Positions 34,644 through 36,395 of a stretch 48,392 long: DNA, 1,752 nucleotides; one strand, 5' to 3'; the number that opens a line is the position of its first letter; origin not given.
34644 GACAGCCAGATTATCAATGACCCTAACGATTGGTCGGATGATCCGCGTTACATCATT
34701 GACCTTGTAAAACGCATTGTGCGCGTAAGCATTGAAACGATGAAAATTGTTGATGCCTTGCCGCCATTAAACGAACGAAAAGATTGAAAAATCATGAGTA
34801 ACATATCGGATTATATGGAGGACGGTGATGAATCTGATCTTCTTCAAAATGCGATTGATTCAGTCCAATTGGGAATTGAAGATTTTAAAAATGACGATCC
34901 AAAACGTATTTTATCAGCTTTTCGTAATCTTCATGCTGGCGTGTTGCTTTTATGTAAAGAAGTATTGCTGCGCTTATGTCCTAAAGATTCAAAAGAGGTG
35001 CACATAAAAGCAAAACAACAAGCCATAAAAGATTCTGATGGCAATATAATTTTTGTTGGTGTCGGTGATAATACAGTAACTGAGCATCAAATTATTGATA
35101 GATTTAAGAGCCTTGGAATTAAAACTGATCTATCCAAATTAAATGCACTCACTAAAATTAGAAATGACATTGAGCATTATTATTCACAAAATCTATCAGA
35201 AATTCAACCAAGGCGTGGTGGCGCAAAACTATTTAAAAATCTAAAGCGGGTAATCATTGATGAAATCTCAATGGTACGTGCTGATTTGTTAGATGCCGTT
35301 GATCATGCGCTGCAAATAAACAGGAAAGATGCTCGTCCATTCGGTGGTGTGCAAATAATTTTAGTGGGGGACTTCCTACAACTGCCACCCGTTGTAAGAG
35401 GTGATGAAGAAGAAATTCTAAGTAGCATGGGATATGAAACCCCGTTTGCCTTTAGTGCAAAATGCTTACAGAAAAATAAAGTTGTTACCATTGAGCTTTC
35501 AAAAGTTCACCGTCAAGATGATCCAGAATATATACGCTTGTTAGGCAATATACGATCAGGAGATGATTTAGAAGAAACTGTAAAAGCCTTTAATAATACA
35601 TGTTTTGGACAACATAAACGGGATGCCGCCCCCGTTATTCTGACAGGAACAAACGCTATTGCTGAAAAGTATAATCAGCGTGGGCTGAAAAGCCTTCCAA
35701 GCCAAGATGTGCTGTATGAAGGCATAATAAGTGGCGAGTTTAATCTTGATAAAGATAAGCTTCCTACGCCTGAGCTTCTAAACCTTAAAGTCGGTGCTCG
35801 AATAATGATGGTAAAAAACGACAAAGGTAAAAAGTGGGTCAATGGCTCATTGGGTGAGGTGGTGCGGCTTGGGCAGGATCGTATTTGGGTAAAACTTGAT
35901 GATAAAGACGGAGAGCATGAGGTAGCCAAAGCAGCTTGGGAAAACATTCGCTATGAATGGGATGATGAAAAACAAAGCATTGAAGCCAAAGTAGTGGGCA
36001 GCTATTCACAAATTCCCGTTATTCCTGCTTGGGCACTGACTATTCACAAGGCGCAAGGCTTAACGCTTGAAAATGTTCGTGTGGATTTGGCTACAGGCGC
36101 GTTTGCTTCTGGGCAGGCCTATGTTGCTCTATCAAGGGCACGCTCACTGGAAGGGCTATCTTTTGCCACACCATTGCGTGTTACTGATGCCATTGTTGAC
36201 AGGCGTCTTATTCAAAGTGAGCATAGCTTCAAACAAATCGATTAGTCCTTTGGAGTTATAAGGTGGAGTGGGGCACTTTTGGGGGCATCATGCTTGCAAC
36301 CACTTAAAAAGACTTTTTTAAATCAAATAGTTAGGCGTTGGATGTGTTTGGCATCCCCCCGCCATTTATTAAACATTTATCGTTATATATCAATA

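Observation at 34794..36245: HEPN-like N-terminus fused to a Pif1-family helicase lacking a Walker A motif, coupled to the type ISP enzyme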

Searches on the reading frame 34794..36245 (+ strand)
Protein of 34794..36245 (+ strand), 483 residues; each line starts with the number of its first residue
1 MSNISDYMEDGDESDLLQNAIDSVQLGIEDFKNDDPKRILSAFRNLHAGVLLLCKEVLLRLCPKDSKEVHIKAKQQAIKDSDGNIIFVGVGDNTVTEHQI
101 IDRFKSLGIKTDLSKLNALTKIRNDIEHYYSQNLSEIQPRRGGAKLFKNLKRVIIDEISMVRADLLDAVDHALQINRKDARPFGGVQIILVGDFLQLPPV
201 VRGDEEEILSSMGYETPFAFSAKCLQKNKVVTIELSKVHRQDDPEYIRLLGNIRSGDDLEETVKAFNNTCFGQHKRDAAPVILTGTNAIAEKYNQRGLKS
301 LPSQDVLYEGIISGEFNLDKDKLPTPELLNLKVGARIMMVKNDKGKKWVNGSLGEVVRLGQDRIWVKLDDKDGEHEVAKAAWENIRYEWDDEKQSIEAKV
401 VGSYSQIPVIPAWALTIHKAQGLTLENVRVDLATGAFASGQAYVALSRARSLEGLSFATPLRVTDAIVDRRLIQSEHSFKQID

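Call 4: search_protein_families(library=pfam, proteins=[window:34794-36245:+], max_evalue=0.1)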
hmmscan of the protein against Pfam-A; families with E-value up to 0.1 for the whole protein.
window:34794-36245:+ (483 aa): 8 families
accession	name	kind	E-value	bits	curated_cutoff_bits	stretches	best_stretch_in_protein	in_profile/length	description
PF05970.20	PIF1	-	5.9e-18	65.7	25.9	1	134-257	87-216/223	PIF1-like helicase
PF13604.12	AAA_30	-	7.4e-08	32.8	27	1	143-265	82-179/191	AAA domain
PF13538.12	UvrD_C_2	-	4.7e-05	23.6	27.4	1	411-451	1-47/52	UvrD-like helicase C-terminal domain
PF21530.3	Pif1_2B_dom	-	5e-05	23.4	23.9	1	326-359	13-47/47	DNA helicase Pif1, 2B domain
PF02689.20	Herpes_Helicase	-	5.5e-05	21.8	27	1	413-464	731-784/808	Helicase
PF13245.12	AAA_19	-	0.0025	18.4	25.1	1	145-201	87-133/134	AAA domain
PF01443.25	Viral_helicase1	-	0.012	15.9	21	0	414-451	179-222/228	Viral superfamily 1 RNA helicase core domain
PF18335.7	SH3_13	-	0.031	14.5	41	1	331-361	26-56/65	ATP-dependent RecD-like DNA helicase SH3 domain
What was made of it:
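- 35187..36245 (+): Pif1 helicase remnant (aa 132-483). It keeps motif II, the Pif1 signature, motif III, the 2B/SH3 domain and motifs IV-VI. It lacks motifs I and Ia. Pfam PIF1, AAA_30, Pif1_2B_dom and UvrD_C_2 match (call 4).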

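Call 5: search_protein_families(library=padloc, proteins=[window:34794-36245:+], max_evalue=0.1)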
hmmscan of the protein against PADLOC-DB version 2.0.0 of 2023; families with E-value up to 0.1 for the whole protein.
window:34794-36245:+ (483 aa): 14 families
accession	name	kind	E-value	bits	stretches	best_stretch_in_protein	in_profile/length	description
PDLC05058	PDC-S64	-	4.8e-27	93.4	1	12-138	6-134/305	-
PDLC05065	PDC-S68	-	6.5e-11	38.7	2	145-201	699-746/1221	-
PDLC05064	PDC-S68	-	1.4e-08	31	1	145-256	774-886/1273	-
PDLC04475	PDC-M16A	-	1.8e-07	28.1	1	187-403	170-382/721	-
PDLC05066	PDC-S68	-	4.9e-07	26.1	1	140-203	668-724/1202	-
PDLC04476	PDC-M16A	-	8.4e-07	25.7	1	166-244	147-215/691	-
PDLC05035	PDC-S53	-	0.00016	17.9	1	386-430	793-836/900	-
PDLC01734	typeIV_RecD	-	0.00021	17.7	1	148-259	433-521/763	RecD_0_IVD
PDLC04474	PDC-M16A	-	0.0014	15.2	1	379-434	617-671/917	-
PDLC01148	RecD_like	-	0.0019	14.5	0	151-212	405-457/719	RecD/Tra ATPase fused to N-terminal HHH domain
PDLC01688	DUF3644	-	0.0029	15.7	1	14-138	8-121/149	DUF3644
PDLC03920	MkoA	-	0.0035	13.7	1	185-227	815-844/1112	-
PDLC05059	PDC-S64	-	0.0087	13.1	1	15-132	5-118/339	-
PDLC01687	Csx1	-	0.016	13.2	1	53-129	54-125/152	Csx1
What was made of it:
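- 34833..35186 (+): HEPN-like N-domain fragment of the PDC-S64 family (aa 14-131). It is cut in the loop after the helix that carries RNDIEH. PADLOC PDC-S64 matches with E 4.8e-27 at profile positions 6-134 of 305 (call 5).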

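Call 7: find_homologous_proteins(query=window:34794-36242:+, max_evalue=0.001)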
Query window:34794-36242:+ (483 aa): 7994 proteins with E <= 0.001 among 8000 candidates; the best 120 are listed.
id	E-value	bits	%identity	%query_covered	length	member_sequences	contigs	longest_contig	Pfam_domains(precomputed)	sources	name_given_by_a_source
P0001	0.0e+0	1060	100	99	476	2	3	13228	PF05970.21,PF13604.13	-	-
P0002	5.3e-185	633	80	71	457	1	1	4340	PF05970.21,PF01443.25,PF13604.13,PF13245.13,PF13401.13,PF02689.21,PF21530.4,PF13191.13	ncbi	-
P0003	1.6e-181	622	78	71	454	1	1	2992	PF13538.13,PF05970.21,PF01443.25,PF13604.13,PF13245.13,PF13401.13,PF02689.21,PF21530.4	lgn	-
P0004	2.4e-180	618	80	71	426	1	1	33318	PF05970.21,PF01443.25,PF13604.13,PF13245.13,PF13401.13,PF02689.21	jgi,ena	-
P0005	3.3e-179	614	80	71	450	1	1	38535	PF13538.13,PF13086.13,PF05970.21,PF01443.25,PF13604.13,PF13245.13,PF13401.13,PF02689.21,PF21530.4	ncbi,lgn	-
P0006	1.1e-176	606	76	72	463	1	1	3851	PF13086.13,PF05970.21,PF01443.25,PF13604.13,PF13245.13,PF13401.13,PF02689.21,PF21530.4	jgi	-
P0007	1.3e-176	606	79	71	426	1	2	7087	PF05970.21,PF01443.25,PF13604.13,PF13245.13,PF13401.13,PF02689.21,PF13191.13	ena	-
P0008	2.2e-176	605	79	71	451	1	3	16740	PF13086.13,PF05970.21,PF01443.25,PF13604.13,PF13245.13,PF13401.13,PF02689.21,PF21530.4,PF13191.13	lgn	-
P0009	7.1e-176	603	78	71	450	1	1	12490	PF13538.13,PF05970.21,PF01443.25,PF13604.13,PF13245.13,PF13401.13,PF02689.21,PF13191.13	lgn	-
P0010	7.6e-176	603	77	72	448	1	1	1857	PF05970.21,PF01443.25,PF13604.13,PF13245.13,PF02689.21,PF21530.4,PF13191.13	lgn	-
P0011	6.0e-175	600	78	71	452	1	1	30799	PF13538.13,PF05970.21,PF01443.25,PF13604.13,PF13245.13,PF13401.13,PF02689.21,PF21530.4,PF13191.13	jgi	jgi:ATP-dependent DNA helicase PIF1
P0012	2.1e-174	598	77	71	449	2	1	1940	PF13086.13,PF05970.21,PF01443.25,PF13604.13,PF13245.13,PF13401.13,PF02689.21,PF21530.4,PF13191.13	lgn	-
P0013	7.6e-174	597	77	71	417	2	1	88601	PF05970.21,PF01443.25,PF13604.13,PF13245.13,PF13401.13,PF02689.21,PF21530.4,PF13191.13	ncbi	-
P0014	4.9e-168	577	72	72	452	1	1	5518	PF05970.21,PF01443.25,PF13604.13,PF13245.13,PF13401.13,PF02689.21,PF13191.13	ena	-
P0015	5.4e-167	574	75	71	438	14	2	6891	PF13538.13,PF05970.21,PF01443.25,PF13604.13,PF13245.13,PF13401.13,PF02689.21,PF13191.13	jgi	jgi:ATP-dependent exoDNAse (exonuclease V) alpha subunit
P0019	6.4e-165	567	72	71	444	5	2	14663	PF05970.21,PF01443.25,PF13604.13,PF13245.13,PF13401.13,PF02689.21,PF21530.4,PF13191.13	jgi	jgi:ATP-dependent DNA helicase PIF1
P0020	1.6e-161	556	71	72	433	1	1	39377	PF05970.21,PF01443.25,PF13604.13,PF13245.13,PF13401.13,PF02689.21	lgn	-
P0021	2.2e-159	549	72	71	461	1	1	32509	PF13538.13,PF05970.21,PF01443.25,PF13604.13,PF13245.13,PF13401.13,PF02689.21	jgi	jgi:ATP-dependent DNA helicase PIF1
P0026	1.0e-150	520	67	71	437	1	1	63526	PF05970.21,PF01443.25,PF13604.13,PF13245.13,PF13401.13,PF02689.21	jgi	-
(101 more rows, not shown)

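Call 10: find_encoding_contigs(protein=P0005, flank=10000, max_places=3)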
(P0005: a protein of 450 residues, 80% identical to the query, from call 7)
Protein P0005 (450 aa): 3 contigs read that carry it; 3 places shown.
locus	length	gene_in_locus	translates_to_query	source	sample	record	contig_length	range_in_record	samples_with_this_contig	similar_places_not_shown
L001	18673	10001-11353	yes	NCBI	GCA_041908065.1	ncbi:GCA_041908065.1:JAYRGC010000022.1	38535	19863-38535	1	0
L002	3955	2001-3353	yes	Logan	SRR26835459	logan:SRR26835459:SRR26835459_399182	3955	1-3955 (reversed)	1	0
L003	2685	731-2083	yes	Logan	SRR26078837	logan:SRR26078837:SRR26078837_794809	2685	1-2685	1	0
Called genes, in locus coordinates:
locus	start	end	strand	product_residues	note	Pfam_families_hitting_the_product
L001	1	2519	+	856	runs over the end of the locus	PF06048:DUF927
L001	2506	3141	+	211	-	-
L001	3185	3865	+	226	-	-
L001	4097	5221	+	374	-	PF13776:DUF4172, PF02661:Fic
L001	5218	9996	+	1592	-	PF13156:Mrr_cat_2, PF00270:DEAD, PF04851:ResIII, PF00271:Helicase_C, PF22240:ISP_coupler, PF02384:N6_Mtase (weak), PF07669:Eco57I (weak), PF18135:Type_ISP_C, +1 more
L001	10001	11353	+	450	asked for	PF02689:Herpes_Helicase (faint), PF13086:AAA_11 (faint), PF13604:AAA_30, PF05970:PIF1, PF13245:AAA_19, PF13401:AAA_22 (weak), PF01443:Viral_helicase1 (faint), PF21530:Pif1_2B_dom (weak), +1 more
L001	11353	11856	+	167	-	-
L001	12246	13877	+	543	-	PF06418:CTP_synth_N, PF00117:GATase, PF07722:Peptidase_C26 (faint)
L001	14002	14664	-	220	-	PF00702:Hydrolase, PF13419:HAD_2, PF13242:Hydrolase_like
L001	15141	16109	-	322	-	PF00484:Pro_CA (weak)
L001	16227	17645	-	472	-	PF00206:Lyase_1, PF10415:FumaraseC_C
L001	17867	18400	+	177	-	-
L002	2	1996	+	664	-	?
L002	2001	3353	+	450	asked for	PF02689:Herpes_Helicase (faint), PF13086:AAA_11 (faint), PF13604:AAA_30, PF05970:PIF1, PF13245:AAA_19, PF13401:AAA_22 (weak), PF01443:Viral_helicase1 (faint), PF21530:Pif1_2B_dom (weak), +1 more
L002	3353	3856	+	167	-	-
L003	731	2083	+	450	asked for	PF02689:Herpes_Helicase (faint), PF13086:AAA_11 (faint), PF13604:AAA_30, PF05970:PIF1, PF13245:AAA_19, PF13401:AAA_22 (weak), PF01443:Viral_helicase1 (faint), PF21530:Pif1_2B_dom (weak), +1 more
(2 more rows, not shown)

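Call 11: find_encoding_contigs(protein=P0001, flank=10000, max_places=6)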
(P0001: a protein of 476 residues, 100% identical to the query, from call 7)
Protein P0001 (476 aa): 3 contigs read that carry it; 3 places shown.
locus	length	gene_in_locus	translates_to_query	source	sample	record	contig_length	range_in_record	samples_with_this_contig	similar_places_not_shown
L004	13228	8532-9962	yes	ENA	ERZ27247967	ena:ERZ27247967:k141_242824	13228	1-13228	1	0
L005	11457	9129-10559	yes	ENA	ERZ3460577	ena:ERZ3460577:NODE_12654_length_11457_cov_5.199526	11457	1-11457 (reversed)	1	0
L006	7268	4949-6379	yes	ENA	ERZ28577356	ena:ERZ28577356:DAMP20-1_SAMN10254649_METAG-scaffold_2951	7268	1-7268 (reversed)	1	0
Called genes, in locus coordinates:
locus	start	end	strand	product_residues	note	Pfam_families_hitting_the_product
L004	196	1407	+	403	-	PF13356:Arm-DNA-bind_3, PF22022:Phage_int_M, PF00589:Phage_integrase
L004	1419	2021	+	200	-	-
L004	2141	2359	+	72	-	PF05930:Phage_AlpA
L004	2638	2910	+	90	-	-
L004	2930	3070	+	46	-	-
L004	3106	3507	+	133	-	-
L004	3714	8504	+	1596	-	PF04471:Mrr_cat (weak), PF13156:Mrr_cat_2, PF00270:DEAD (weak), PF04851:ResIII, PF00271:Helicase_C, PF22240:ISP_coupler, PF02384:N6_Mtase (weak), PF18135:Type_ISP_C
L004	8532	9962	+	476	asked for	PF13604:AAA_30 (weak), PF05970:PIF1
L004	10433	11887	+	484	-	PF12161:HsdM_N, PF02384:N6_Mtase, PF20473:MmeI_Mtase (faint), PF07669:Eco57I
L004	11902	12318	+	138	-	PF08780:NTase_sub_bind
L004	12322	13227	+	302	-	?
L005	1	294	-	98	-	?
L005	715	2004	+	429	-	PF13356:Arm-DNA-bind_3, PF22022:Phage_int_M, PF00589:Phage_integrase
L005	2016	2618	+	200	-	-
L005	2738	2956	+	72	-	PF05930:Phage_AlpA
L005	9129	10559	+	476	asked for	PF13604:AAA_30 (weak), PF05970:PIF1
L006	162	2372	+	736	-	-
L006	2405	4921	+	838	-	PF22240:ISP_coupler, PF02384:N6_Mtase, PF18135:Type_ISP_C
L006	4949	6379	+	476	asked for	PF13604:AAA_30 (weak), PF05970:PIF1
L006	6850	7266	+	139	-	?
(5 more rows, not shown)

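Call 18: find_encoding_contigs(protein=P0013, flank=10000, max_places=2)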
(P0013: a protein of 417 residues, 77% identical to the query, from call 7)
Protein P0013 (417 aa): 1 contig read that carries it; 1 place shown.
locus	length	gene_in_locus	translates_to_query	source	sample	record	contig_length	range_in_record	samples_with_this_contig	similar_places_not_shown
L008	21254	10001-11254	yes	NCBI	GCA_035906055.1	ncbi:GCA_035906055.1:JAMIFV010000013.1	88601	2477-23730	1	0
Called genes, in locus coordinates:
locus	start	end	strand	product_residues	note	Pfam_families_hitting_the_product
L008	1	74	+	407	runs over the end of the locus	PF13356:Arm-DNA-bind_3, PF22022:Phage_int_M, PF00589:Phage_integrase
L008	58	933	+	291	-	-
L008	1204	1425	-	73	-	-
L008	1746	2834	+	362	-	PF00589:Phage_integrase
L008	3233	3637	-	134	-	-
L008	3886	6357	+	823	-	PF05729:NACHT (weak)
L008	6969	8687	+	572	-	PF07693:KAP_NTPase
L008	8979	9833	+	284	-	PF00753:Lactamase_B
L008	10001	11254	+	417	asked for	PF02689:Herpes_Helicase (faint), PF05970:PIF1, PF13191:AAA_16 (weak), PF13245:AAA_19, PF13401:AAA_22 (faint), PF13604:AAA_30, PF01443:Viral_helicase1 (faint), PF21530:Pif1_2B_dom (faint)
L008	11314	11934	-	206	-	-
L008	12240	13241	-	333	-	PF00578:AhpC-TSA, PF08534:Redoxin, PF13905:Thioredoxin_8, PF17991:Thioredoxin_10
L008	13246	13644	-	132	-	PF01641:SelR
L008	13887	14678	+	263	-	PF00497:SBP_bac_3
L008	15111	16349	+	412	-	PF13609:Porin_4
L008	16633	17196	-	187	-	PF08207:EFP_N, PF01132:EFP, PF09285:Elong-fact-P_C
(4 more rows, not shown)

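Call 19: find_encoding_contigs(protein=P0004, flank=10000, max_places=2)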
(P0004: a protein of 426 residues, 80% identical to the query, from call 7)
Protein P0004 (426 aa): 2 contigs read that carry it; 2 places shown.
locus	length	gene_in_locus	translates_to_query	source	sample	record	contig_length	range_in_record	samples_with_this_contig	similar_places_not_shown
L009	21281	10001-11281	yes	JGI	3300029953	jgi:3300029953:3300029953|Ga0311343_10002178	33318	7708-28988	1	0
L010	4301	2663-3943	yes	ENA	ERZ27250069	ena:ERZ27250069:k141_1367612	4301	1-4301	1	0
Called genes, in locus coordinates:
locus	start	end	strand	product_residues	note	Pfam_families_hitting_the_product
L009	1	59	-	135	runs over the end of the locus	PF05284:DUF736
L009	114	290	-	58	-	-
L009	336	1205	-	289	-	PF03432:Relaxase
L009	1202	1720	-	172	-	PF21983:NikA-like, PF05713:MobC (weak)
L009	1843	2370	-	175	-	-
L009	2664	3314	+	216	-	PF01381:HTH_3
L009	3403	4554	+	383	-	-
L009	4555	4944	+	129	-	-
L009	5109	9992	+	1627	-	PF13156:Mrr_cat_2, PF00270:DEAD, PF04851:ResIII, PF00271:Helicase_C, PF22240:ISP_coupler, PF02384:N6_Mtase (weak), PF18135:Type_ISP_C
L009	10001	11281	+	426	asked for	PF05970:PIF1, PF13245:AAA_19, PF13604:AAA_30, PF01443:Viral_helicase1 (faint), PF13401:AAA_22 (faint), PF02689:Herpes_Helicase (weak)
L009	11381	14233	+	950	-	PF02463:SMC_N (weak)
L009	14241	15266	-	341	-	PF10017:Methyltransf_33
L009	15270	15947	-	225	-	PF01381:HTH_3 (weak), PF13560:HTH_31 (weak)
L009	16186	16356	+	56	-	-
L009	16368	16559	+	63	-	-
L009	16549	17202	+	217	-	PF01381:HTH_3 (weak)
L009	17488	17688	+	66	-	-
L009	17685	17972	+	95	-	-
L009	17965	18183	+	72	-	-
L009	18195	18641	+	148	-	-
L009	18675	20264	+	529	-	PF02310:B12-binding (weak)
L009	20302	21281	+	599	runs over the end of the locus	PF03485:Arg_tRNA_synt_N, PF00750:tRNA-synt_1d, PF05746:DALR_1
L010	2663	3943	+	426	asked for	PF05970:PIF1, PF13245:AAA_19, PF13604:AAA_30, PF01443:Viral_helicase1 (faint), PF13401:AAA_22 (faint), PF02689:Herpes_Helicase (weak)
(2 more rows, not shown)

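Call 27: find_encoding_contigs(protein=P0011, flank=8000, max_places=2)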
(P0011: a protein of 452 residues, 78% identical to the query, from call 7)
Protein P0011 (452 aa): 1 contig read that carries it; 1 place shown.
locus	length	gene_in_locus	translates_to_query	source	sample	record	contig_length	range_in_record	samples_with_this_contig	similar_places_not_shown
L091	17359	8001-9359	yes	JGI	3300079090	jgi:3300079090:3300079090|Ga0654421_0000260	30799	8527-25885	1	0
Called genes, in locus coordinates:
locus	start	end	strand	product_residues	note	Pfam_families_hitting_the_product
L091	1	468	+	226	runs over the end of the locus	-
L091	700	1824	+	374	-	PF13776:DUF4172, PF02661:Fic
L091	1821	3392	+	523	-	PF12161:HsdM_N, PF02384:N6_Mtase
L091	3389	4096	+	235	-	-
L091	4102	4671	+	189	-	PF01420:Methylase_S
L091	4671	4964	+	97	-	PF01541:GIY-YIG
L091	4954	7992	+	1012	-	PF04313:HSDR_N, PF00270:DEAD, PF04851:ResIII, PF18766:SWI2_SNF2, PF22679:T1R_D3-like, PF12008:EcoR124_C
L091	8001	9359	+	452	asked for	PF02689:Herpes_Helicase (faint), PF05970:PIF1, PF13191:AAA_16 (faint), PF13245:AAA_19, PF13401:AAA_22 (weak), PF13604:AAA_30, PF01443:Viral_helicase1 (faint), PF21530:Pif1_2B_dom (weak), +1 more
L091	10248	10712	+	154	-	-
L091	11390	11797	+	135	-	PF00589:Phage_integrase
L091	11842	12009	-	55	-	-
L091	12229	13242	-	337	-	PF03447:NAD_binding_3, PF00742:Homoserine_dh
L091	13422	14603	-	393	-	PF00155:Aminotran_1_2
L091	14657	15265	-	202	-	PF01025:GrpE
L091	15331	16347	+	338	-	PF01075:Glyco_transf_9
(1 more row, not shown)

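Call 28: find_encoding_contigs(protein=P0020, flank=8000, max_places=2)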
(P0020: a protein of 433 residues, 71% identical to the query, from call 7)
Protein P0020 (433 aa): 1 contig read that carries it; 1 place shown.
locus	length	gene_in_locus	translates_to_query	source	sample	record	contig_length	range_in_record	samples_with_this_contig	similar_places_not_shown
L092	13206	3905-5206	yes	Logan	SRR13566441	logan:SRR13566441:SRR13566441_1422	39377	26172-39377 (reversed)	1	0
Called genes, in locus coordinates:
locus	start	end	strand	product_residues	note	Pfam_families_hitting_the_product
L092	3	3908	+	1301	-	?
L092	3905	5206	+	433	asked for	PF02689:Herpes_Helicase (faint), PF13604:AAA_30, PF05970:PIF1, PF13245:AAA_19, PF13401:AAA_22 (faint), PF01443:Viral_helicase1 (faint)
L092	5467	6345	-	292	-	PF01435:Peptidase_M48 (weak)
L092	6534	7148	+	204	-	PF01612:DNA_pol_A_exo1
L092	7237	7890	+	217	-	-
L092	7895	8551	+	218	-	PF03968:LptD_N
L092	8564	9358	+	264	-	PF00005:ABC_tran, PF13304:AAA_21 (faint), PF12399:BCA_ABC_TP_C (weak)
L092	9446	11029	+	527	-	PF00309:Sigma54_AID, PF04963:Sigma54_CBD, PF04552:Sigma54_DBD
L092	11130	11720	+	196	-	PF02482:Ribosomal_S30AE, PF16321:Ribosom_S30AE_C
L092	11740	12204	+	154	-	PF00359:PTS_EIIA_2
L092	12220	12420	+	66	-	-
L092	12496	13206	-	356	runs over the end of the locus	PF01628:HrcA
